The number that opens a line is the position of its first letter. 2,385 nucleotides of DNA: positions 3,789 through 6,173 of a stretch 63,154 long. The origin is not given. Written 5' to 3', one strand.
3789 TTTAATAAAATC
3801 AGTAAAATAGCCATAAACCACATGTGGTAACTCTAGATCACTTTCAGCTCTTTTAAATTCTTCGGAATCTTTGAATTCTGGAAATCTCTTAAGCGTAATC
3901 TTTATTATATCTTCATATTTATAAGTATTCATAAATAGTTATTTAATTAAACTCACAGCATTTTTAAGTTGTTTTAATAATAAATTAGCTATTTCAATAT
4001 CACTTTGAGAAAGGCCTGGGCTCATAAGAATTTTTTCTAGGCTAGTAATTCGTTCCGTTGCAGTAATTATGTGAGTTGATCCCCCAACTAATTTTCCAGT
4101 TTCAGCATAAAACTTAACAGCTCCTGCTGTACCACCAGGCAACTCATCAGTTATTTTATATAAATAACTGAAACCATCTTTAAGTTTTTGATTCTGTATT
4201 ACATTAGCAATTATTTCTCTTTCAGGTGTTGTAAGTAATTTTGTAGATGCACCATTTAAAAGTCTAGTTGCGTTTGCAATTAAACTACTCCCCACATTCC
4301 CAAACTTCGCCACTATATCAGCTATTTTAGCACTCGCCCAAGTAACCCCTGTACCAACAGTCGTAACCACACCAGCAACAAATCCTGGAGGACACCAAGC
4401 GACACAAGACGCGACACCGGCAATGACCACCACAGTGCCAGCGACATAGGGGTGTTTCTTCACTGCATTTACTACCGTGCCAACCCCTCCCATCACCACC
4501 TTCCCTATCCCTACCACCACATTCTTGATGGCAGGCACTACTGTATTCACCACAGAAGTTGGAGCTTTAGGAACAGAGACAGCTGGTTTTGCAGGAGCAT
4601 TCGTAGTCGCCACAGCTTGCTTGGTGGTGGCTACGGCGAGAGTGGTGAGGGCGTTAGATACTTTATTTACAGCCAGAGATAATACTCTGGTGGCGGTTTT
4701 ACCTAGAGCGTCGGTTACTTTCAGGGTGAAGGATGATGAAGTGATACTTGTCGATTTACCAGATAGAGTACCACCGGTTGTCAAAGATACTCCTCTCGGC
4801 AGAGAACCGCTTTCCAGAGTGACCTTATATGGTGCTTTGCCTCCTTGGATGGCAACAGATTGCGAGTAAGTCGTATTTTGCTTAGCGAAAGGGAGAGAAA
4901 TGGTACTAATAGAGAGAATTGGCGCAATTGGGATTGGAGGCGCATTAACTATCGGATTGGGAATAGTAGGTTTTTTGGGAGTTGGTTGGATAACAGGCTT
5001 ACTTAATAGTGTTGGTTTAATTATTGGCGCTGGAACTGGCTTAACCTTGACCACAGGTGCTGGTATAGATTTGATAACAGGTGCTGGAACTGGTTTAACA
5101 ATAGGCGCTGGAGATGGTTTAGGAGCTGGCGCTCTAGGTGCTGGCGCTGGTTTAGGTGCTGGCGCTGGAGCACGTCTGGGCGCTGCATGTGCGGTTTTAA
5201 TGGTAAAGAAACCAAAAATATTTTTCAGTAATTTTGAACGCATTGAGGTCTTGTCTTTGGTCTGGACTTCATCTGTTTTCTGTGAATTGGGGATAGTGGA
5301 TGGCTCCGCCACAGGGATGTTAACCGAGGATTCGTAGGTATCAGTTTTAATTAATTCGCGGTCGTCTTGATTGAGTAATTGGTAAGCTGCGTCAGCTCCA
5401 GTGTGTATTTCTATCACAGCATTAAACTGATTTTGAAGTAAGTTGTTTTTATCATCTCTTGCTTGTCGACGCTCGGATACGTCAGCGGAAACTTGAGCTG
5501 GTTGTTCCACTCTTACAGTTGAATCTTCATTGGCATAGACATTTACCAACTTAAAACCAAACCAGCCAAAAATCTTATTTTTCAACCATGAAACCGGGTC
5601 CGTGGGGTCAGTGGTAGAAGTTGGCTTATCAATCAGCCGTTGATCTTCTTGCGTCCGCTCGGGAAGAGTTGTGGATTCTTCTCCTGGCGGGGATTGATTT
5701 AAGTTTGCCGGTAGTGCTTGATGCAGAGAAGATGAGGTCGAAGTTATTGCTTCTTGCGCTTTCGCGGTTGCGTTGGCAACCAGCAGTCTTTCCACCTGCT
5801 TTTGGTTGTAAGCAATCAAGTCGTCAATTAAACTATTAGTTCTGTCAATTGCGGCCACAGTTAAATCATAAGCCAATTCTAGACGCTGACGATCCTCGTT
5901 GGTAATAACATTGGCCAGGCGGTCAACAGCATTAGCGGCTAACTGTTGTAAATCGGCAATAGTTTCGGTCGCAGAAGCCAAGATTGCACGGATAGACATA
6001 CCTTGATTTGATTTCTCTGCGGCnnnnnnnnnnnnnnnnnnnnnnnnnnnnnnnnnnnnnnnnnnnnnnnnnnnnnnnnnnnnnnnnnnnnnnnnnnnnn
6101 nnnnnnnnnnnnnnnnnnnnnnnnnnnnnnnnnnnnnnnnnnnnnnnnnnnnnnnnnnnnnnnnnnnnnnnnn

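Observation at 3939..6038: About 695 aa follow the RHS DPxGH core motif: helical region, Pro-rich spacer, He_PIG Ig domain, TM hairpin, then the variable tail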

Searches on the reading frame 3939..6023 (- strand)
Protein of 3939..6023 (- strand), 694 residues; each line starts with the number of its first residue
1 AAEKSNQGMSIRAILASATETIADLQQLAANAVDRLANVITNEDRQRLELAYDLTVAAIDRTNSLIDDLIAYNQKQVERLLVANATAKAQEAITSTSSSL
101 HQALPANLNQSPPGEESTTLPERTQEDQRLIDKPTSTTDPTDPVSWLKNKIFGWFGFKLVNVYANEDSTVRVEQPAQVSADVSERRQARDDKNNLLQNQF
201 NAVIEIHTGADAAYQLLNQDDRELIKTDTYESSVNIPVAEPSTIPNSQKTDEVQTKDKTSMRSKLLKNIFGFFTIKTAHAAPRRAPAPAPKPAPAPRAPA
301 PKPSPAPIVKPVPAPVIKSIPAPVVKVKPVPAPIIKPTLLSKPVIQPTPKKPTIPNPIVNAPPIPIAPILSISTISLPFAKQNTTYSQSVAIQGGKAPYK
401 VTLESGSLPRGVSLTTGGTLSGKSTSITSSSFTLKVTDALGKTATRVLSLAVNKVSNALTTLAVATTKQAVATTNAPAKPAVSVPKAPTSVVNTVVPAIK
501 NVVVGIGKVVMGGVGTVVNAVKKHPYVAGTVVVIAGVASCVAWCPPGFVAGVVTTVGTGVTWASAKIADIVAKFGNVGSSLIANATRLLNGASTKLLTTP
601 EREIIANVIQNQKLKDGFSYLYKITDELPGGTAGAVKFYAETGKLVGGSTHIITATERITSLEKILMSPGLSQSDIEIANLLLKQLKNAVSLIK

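Call 8: search_solved_structures(query=window:3939-6023:-, max_evalue=1, show_alignments=2)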
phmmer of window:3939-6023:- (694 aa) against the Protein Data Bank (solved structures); distinct sequences matched with E-value up to 1: 6.
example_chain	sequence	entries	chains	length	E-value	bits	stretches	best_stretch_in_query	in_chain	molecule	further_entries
1hzf_A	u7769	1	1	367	0.15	13.6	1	415-512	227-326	COMPLEMENT FACTOR C4A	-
6ysq_C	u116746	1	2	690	0.18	13.4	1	415-512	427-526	Complement C4-A alpha chain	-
5jtw_B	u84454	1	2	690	0.18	13.4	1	415-512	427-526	Complement C4-A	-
5jpm_B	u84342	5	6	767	0.21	13.2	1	415-512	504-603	Complement C4-A | Complement C4 alpha chain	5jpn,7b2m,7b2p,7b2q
9qj4_A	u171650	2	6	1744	0.26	12.8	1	415-512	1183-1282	Complement C4-A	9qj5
9qk2_A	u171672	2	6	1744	0.48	12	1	415-512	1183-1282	Complement C4-A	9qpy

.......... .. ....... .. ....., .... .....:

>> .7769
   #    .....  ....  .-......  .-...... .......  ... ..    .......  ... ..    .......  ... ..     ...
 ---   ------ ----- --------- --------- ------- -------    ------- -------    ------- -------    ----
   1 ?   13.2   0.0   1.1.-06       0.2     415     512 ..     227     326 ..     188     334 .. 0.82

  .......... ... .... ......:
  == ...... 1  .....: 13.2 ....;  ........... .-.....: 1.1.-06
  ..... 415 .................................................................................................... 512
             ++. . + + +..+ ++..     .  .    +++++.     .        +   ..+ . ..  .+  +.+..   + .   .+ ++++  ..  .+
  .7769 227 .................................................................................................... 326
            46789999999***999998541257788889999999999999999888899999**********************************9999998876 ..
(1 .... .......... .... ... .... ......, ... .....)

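Call 9: find_homologous_proteins(query=window:3939-6023:-, max_evalue=0.001)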
Query window:3939-6023:- (694 aa): 3 proteins with E <= 0.001 among 8000 candidates.
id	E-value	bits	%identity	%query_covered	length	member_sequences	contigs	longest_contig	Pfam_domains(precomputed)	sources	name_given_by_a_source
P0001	5.6e-38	149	45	11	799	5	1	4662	PF26182.1,PF22352.3,PF23163.2,PF17963.8,PF24547.2,PF24908.1,PF05345.19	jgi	jgi:hypothetical protein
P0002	1.5e-13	68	36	13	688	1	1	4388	PF26182.1,PF22352.3,PF01833.31,PF24908.1,PF05345.19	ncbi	ncbi:MAG: putative Ig domain-containing protein, partial [Bryobacteraceae bacterium]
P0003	5.5e-4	37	58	2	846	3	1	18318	PF25800.2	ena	-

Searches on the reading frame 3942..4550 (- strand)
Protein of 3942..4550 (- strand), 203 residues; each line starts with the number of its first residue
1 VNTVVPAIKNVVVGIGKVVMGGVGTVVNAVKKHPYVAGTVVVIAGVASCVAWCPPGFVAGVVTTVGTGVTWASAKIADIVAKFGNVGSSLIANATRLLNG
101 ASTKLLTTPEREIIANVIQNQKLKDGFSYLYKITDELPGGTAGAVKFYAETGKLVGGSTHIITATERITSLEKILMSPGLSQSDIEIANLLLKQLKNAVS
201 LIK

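Call 16: search_protein_representatives(protein=window:3942-4550:-)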
Query: 203 residues. Proteins with E-value up to 0.001 (for the whole library): 363; up to 1e-10: 47; up to 1e-30: 1. The best 150 are listed.
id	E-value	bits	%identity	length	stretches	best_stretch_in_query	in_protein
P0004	1.1e-32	129.4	56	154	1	83-203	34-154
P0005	5.7e-26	107.5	47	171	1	54-203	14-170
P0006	2.5e-24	102.2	42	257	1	40-203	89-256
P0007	3.1e-22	95.3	58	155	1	114-203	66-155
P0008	1.5e-21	93.1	75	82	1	136-203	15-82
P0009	1.1e-19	87.0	36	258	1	27-202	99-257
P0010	1.5e-19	86.6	42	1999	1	59-199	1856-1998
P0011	5.5e-18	81.5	46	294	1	83-200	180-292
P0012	5.4e-17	78.2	45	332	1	91-198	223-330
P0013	1.8e-16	76.5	63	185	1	11-87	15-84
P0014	1.9e-16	76.5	41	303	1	65-197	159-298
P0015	7.8e-16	74.5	36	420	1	27-199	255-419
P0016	1.6e-15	73.5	49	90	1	118-198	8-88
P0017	1.4e-14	70.4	36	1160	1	57-199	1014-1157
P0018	6.0e-14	68.3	34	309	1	21-199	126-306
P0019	1.5e-13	67.0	43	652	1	87-199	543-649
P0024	6.0e-13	65.1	36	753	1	34-200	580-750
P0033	3.9e-12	62.4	36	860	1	52-203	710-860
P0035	4.8e-12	62.1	35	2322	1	62-199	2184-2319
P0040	1.5e-11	60.5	46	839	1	117-199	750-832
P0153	4.0e-07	46.1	37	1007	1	116-199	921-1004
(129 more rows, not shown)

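Call 19: search_protein_families(library=pfam, proteins=[P0010, P0017, P0024, P0033, P0035, P0040, P0019, P0153], max_evalue=0.01)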
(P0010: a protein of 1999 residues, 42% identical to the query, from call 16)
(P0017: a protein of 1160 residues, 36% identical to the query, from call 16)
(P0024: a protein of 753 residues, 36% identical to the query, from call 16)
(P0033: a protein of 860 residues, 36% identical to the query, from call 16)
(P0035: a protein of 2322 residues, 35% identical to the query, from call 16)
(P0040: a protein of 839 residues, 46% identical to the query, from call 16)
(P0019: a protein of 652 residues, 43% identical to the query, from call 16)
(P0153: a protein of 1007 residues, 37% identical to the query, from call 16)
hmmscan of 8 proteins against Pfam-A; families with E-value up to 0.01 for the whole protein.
P0010 (1999 aa): 6 families
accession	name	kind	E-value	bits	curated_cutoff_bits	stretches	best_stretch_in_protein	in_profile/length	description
PF05593.20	RHS_repeat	-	8.8e-15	55.1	22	2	1254-1283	1-29/38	RHS Repeat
PF13517.12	FG-GAP_3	-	1.2e-14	55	26.9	1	483-548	1-60/61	FG-GAP-like repeat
PF03534.18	SpvB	-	4.6e-14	52.8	22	1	129-286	3-179/287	Salmonella virulence plasmid 65kDa B protein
PF01839.29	FG-GAP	-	7.3e-08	32.6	22.1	0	422-445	7-32/37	FG-GAP repeat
PF20041.5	DUF6443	-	2.7e-06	28.1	27.8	1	1111-1190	10-89/137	Domain of unknown function (DUF6443)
PF03527.20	RHS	-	0.0044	17.3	27.9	0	1680-1701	1-21/38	RHS protein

P0017 (1160 aa): 4 families
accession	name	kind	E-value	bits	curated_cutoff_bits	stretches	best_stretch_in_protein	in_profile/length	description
PF03534.18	SpvB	-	3e-07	30.4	22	1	54-131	4-79/287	Salmonella virulence plasmid 65kDa B protein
PF05593.20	RHS_repeat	-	7e-05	23.6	22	0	659-691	1-29/38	RHS Repeat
PF20148.4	DUF6531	-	0.0049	17.6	24.1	0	51-99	5-50/74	Domain of unknown function (DUF6531)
PF21743.3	PTM_DIR17_Tudor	-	0.0056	16.9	27.2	0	207-230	5-28/48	PTM/DIR17-like, Tudor domain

P0024 (753 aa): 0 families

P0033 (860 aa): 0 families

P0035 (2322 aa): 7 families
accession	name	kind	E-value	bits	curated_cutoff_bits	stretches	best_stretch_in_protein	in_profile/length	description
PF05593.20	RHS_repeat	-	4.3e-122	397.1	22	20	1276-1312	1-37/38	RHS Repeat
PF01841.26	Transglut_core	-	1.2e-09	38.8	23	1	61-193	19-107/108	Transglutaminase-like superfamily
PF07495.19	Y_Y_Y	-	1.8e-08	34.6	26.6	1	560-596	23-59/65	Y_Y_Y domain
PF19077.6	Big_13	-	9.7e-07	29.7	27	0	454-509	36-100/102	Bacterial Ig-like domain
PF24908.1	Ig_SIBA-E_2nd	-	2.7e-05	24.7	27.8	0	363-416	34-87/117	Integrin beta-like protein A-E, second Ig-like domain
PF25099.1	GOLD_PATL1_C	-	0.0047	17.1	34.5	0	443-497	3-53/85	Patellin-1-like, C-terminal GOLD domain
PF01105.29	EMP24_GP25L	-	0.0062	17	25.9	0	439-511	17-99/182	emp24/gp25L/p24 family/GOLD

P0040 (839 aa): 1 family
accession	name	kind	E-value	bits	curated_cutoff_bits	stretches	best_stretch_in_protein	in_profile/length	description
PF05593.20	RHS_repeat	-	4.2e-14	53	22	2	32-64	4-37/38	RHS Repeat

P0019 (652 aa): 3 families
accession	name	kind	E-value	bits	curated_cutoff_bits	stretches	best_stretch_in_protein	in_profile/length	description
PF17751.7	SKICH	-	2e-07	31.9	23.4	0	266-324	27-89/103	SKICH domain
PF17808.7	fn3_PAP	-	1e-05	26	33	0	255-278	15-38/118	Fn3-like domain from Purple Acid Phosphatase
PF16561.11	AMPK1_CBM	-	0.0014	19.3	26.8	0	198-224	33-59/85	Glycogen recognition site of AMP-activated protein kinase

P0153 (1007 aa): 9 families
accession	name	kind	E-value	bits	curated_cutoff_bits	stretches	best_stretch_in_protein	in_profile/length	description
PF13517.12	FG-GAP_3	-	4.7e-31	107.6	26.9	4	436-496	1-61/61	FG-GAP-like repeat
PF01839.29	FG-GAP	-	1.4e-21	76.3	22.1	3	481-504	5-34/37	FG-GAP repeat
PF12256.14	TcdB_toxin_midN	-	4.9e-10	39.4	24.8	1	472-525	20-71/181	Insecticide toxin TcdB middle/N-terminal region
PF13927.12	Ig_3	-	4.4e-06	27.5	30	1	292-366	1-78/78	Immunoglobulin domain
PF07483.16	W_rich_C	-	0.0002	21.8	26.2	0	527-567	38-77/105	Tryptophan-rich Synechocystis species C-terminal domain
PF07679.22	I-set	-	0.00051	20.5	23.7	1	294-375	2-86/90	Immunoglobulin I-set domain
PF03527.20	RHS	-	0.00089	19.5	27.9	1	704-724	3-23/38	RHS protein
PF25023.1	TEN_YD-shell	-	0.006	15.1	50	0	705-804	792-894/909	Teneurin YD-shell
PF05593.20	RHS_repeat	-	0.0065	17.3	22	0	94-125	2-33/38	RHS Repeat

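Call 24: find_homologous_proteins(query=window:3942-4550:-, max_evalue=0.001)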
Query window:3942-4550:- (203 aa): 1 proteins with E <= 0.001 among 1372 candidates.
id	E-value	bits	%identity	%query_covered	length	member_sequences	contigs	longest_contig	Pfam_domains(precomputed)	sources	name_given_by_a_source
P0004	3.4e-32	129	57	59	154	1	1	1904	-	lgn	-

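Call 28: search_solved_structures(query=A1, max_evalue=10, show_alignments=2)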
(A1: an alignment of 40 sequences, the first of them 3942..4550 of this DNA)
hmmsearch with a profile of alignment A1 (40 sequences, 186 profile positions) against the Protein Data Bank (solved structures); distinct sequences matched with E-value up to 10: 4.
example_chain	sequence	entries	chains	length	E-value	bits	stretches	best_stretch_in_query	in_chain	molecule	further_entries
8glv_Ac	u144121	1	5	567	0.017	18.8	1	26-125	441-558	WD_REPEATS_REGION domain-containing protein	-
7kzm_E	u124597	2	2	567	0.023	18.3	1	26-125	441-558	Dynein, 70 kDa intermediate chain, flagellar outer arm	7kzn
9jwo_A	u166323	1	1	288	5.9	10.5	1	41-151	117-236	MSD1-apo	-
9jwl_A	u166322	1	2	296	7.4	10.2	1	41-151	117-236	MSD1-holo chainA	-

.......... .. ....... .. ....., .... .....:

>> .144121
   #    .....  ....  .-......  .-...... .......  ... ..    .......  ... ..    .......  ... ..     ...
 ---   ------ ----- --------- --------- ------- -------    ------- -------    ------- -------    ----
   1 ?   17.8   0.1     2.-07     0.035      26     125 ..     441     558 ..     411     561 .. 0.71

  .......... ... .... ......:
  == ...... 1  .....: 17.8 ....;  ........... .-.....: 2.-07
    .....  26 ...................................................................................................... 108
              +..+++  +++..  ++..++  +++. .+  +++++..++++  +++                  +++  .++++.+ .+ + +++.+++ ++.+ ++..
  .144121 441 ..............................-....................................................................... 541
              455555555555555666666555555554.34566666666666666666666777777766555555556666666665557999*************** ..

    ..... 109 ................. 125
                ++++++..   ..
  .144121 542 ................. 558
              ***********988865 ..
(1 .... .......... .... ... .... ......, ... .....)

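Call 29: find_encoding_contigs(protein=P0004, flank=3000, max_places=5)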
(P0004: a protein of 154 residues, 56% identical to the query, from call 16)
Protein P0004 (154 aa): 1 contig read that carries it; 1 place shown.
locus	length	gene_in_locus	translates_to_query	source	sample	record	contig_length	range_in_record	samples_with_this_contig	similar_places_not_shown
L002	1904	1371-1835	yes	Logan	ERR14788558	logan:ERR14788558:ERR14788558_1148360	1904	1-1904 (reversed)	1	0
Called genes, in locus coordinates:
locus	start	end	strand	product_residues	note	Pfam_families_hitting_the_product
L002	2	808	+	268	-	?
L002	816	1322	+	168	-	-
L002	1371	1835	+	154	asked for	-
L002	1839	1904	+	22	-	?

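Call 37: predict_structure(alignment_id=A1)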
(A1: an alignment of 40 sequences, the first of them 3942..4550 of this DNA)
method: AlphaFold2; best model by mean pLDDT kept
length: 203 residues; sequences in the alignment: 40
mean_pLDDT: 76.4   pTM: 0.61
mean pLDDT of the five models: 76.4, 75.6, 75.3, 75.2, 72.1
residues with pLDDT >= 90: 109; 70-90: 8; 50-70: 50; < 50: 36
segments of 3 or more residues with pLDDT < 50: 1-9, 22-24, 56-69
pLDDT, mean of each block of 10 residues (from residue 1): 40 50 52 51 51 50 43 56 70 96 97 97 98 95 97 92 97 97 97 98 92
secondary structure, 60 per line:
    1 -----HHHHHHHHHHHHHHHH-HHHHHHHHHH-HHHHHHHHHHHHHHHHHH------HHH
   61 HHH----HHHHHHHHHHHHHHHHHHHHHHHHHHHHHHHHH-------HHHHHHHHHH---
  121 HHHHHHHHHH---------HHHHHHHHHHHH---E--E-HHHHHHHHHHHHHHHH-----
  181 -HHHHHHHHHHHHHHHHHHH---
elements in order: H6-21 H23-32 H34-51 H58-63 H68-100 H108-117 H121-130 H140-151 H160-175 H182-200

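Call 40: fold_search(model_id=the predicted structure, library=pdb)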
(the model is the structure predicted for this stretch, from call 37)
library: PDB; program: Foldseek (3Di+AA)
matches with E <= 10: 491; with E <= 0.001: 0
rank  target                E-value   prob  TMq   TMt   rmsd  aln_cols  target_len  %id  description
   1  1x90_A                4.5e-01  0.63  0.29  0.38  20.4       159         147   14  Crystal structure of mutant form B of a pectin methylesterase inhibitor from Arabidopsis (released 2004-12-28)
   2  8tkf_A                6.1e-01  0.69  0.25  0.03  14.1       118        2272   11  Human Type 3 IP3 Receptor - Activated State (+IP3/ATP/JD Ca2+) (released 2023-11-08)
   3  7m5t_MODEL_1_A        7.5e-01  0.66  0.29  0.50   8.2       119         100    6  Solution NMR structure of de novo designed protein 0515 (released 2021-12-15)
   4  9e5c_6b               7.5e-01  0.20  0.23  0.02  19.7       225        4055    8  Cryo-EM structure of 96 nm repeat of microtubule doublet from T. brucei flagellum (released 2025-03-12)
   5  3woz_D                7.9e-01  0.15  0.19  0.17  15.1       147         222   11  Crystal structure of CLASP2 TOG domain (TOG3) (released 2015-05-27)
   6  3ke5_C                8.3e-01  0.25  0.21  0.24  14.2       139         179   17  Crystal structure of a PduO-Type ATP:Cob(I)alamin adenosyltransferase from Bacillus cereus in a complex with ATP (released 2010-10-20)
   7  9rtt_a                8.3e-01  0.20  0.21  0.19  16.8       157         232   11  Activated Elongation Complex with IWS1 and ELOF1 (released 2025-09-03)
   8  2wtk_D                8.3e-01  0.15  0.17  0.12  14.2       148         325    9  Structure of the heterotrimeric LKB1-STRADalpha-MO25alpha complex (released 2009-12-15)
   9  2xpn_A                8.7e-01  0.20  0.20  0.28  15.4       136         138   12  Crystal structure of a Spt6-Iws1(Spn1) complex from Encephalitozoon cuniculi, Form I (released 2010-11-17)
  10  9pmw_B                8.7e-01  0.18  0.20  0.17  12.3       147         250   12  Structure of HTTQ23-HAP40 complex bound to macrocycles HHL1, HD4 and HL2 (released 2025-08-20)
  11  2bv8_A                8.7e-01  0.14  0.19  0.23  13.5       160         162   12  The crystal structure of Phycocyanin from Gracilaria chilensis. (released 2006-08-16)
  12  2uul_C                9.1e-01  0.14  0.21  0.24  16.0       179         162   13  Crystal structure of C-phycocyanin from Phormidium, Lyngbya spp. (Marine) and Spirulina sp. (Fresh water) shows two di (released 2008-05-27)
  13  3ke5_A                9.6e-01  0.16  0.19  0.21  14.7       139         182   16  Crystal structure of a PduO-Type ATP:Cob(I)alamin adenosyltransferase from Bacillus cereus in a complex with ATP (released 2010-10-20)
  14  5tou_A                1.0e+00  0.14  0.21  0.24  12.9       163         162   13  STRUCTURE OF C-PHYCOCYANIN FROM ARCTIC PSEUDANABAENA SP. LW0831 (released 2017-03-08)
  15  6y3d_AAA              1.1e+00  0.16  0.23  0.27  14.1       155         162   14  X-ray structure of thermophilic C-phycocyanin from Galdiera phlegrea (released 2020-12-30)
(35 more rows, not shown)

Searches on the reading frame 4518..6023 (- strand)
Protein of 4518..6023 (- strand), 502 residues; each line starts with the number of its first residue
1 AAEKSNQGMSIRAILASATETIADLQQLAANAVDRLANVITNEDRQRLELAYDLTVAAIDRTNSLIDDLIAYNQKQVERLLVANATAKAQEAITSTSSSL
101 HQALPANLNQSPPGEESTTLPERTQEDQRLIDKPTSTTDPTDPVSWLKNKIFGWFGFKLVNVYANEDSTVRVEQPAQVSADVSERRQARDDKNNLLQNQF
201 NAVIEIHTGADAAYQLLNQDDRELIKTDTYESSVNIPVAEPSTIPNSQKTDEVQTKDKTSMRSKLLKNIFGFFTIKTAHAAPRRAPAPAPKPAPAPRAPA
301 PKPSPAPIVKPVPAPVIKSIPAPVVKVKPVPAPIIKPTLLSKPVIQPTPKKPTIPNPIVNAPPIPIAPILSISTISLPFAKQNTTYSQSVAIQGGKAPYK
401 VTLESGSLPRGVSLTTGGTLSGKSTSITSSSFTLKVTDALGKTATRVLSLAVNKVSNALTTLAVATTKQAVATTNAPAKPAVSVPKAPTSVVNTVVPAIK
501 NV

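Call 22: find_related_loci(query=window:4518-6023:-, collection=metagenome_contigs, flank=6000)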
Query window:4518-6023:- (502 aa) in metagenome_contigs; peptide patterns used: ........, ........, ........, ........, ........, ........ (x = any residue, [..] = any of these).
171 stretches matched a pattern, but none encodes a relative of the query by tblastn (E <= 1e-3).
